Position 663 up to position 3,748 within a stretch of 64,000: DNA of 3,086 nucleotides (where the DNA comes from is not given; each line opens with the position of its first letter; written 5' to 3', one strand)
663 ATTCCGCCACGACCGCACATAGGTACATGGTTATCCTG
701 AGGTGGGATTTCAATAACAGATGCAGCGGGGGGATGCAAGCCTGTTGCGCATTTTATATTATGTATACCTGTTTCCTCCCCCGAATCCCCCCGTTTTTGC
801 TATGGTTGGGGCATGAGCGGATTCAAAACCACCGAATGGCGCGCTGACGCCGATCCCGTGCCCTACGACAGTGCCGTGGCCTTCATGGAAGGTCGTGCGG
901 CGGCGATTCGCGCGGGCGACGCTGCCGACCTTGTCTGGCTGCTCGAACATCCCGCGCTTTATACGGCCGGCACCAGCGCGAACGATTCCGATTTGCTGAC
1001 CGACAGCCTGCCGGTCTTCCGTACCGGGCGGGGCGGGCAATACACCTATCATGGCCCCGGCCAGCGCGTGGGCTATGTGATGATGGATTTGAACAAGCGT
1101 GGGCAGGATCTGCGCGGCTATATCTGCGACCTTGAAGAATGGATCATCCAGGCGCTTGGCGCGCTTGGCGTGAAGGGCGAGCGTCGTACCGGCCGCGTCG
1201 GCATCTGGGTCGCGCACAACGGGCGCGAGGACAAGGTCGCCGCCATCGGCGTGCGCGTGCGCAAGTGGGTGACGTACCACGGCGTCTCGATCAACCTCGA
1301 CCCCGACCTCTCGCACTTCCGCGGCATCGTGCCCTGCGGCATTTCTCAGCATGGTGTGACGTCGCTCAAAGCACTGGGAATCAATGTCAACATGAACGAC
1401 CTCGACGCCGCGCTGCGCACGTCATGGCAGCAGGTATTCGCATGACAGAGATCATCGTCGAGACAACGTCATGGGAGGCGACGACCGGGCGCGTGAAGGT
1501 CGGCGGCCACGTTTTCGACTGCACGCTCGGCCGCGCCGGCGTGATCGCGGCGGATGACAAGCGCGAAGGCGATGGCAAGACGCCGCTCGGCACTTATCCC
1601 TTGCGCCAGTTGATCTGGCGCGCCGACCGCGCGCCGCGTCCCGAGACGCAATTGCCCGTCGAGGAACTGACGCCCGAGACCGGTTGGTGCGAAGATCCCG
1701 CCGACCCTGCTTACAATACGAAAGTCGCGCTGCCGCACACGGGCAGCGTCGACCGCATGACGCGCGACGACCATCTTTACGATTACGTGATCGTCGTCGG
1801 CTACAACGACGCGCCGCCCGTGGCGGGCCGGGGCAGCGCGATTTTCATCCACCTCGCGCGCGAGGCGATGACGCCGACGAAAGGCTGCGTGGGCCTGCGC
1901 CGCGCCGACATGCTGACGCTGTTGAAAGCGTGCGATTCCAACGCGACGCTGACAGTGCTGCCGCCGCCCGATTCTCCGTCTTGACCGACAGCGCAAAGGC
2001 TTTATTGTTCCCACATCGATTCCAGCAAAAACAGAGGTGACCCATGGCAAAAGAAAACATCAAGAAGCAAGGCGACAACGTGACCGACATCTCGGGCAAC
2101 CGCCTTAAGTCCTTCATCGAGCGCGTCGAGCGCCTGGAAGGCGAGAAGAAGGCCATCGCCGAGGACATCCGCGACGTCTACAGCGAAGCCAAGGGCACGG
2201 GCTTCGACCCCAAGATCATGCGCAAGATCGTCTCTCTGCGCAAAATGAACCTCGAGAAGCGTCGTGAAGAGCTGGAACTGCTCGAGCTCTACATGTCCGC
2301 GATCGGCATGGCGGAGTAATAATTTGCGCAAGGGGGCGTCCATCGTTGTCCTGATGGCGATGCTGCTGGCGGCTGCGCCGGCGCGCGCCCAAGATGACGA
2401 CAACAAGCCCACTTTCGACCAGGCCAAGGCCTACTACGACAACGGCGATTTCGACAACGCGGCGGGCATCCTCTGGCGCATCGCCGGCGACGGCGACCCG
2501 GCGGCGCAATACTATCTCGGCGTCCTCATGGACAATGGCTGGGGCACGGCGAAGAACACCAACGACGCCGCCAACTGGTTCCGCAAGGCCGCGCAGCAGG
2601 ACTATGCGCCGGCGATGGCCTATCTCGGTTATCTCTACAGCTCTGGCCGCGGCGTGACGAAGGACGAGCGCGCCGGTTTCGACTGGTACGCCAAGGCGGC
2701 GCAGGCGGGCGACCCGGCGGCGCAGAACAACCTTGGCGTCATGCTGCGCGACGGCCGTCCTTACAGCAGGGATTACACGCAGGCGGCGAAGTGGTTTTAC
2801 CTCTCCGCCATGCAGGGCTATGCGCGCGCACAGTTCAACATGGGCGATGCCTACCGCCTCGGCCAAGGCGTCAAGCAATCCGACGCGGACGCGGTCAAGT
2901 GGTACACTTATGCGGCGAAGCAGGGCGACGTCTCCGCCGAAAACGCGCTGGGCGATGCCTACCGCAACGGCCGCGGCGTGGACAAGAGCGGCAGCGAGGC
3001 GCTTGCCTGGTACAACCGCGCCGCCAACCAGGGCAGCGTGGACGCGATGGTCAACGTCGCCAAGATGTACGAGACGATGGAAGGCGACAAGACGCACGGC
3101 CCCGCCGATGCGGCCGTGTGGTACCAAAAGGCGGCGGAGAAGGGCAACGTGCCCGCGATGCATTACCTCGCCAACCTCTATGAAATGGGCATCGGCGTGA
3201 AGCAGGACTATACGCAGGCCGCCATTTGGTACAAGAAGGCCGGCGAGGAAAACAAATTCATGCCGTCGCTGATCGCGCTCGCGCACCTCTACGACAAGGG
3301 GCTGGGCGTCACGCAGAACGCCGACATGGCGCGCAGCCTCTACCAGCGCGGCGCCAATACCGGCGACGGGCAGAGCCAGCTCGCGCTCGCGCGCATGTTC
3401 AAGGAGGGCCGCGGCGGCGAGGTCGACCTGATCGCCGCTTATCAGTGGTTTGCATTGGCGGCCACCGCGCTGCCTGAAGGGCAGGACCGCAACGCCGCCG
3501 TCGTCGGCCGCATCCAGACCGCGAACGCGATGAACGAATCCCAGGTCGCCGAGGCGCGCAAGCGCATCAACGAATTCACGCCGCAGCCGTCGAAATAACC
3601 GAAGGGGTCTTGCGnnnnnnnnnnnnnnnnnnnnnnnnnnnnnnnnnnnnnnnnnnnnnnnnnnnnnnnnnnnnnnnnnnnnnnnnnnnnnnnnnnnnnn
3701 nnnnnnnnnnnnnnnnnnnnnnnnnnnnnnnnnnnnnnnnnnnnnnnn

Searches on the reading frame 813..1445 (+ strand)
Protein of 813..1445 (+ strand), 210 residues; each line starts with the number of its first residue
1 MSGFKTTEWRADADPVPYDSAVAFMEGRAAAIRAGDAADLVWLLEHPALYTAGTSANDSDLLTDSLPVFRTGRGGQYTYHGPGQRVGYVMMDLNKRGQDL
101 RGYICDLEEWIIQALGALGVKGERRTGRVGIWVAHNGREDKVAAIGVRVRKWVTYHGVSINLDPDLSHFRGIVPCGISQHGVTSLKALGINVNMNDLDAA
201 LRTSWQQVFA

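Call 79: search_protein_families(library=pfam, proteins=[window:813-1445:+], max_evalue=0.001)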
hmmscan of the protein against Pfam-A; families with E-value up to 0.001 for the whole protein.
window:813-1445:+ (210 aa): 1 family
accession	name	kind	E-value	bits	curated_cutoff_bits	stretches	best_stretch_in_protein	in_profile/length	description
PF21948.1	LplA-B_cat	-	2.6e-38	132.4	27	1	18-203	2-197/200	Lipoyl protein ligase A/B catalytic domain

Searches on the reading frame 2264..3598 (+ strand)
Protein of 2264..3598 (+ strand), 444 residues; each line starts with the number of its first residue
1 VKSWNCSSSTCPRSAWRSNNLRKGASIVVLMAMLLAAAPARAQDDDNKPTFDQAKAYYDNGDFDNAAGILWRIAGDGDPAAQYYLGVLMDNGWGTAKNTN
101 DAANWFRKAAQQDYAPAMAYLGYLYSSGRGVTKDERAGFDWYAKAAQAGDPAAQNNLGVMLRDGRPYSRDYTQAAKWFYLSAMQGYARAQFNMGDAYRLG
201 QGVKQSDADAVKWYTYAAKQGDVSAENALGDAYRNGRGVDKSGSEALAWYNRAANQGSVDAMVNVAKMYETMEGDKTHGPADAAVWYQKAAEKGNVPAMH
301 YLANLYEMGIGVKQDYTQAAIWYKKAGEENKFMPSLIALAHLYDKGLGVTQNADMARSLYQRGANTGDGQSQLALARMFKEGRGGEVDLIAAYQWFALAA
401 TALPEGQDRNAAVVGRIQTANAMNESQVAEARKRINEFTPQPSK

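Call 77: search_protein_families(library=pfam, proteins=[window:2264-3598:+], max_evalue=0.00001)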
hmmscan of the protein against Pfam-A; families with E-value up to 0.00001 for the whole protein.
window:2264-3598:+ (444 aa): 1 family
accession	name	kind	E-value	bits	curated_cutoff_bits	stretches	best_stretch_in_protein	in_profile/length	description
PF08238.18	Sel1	-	2.6e-64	211.8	30.7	6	115-150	1-36/36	Sel1 repeat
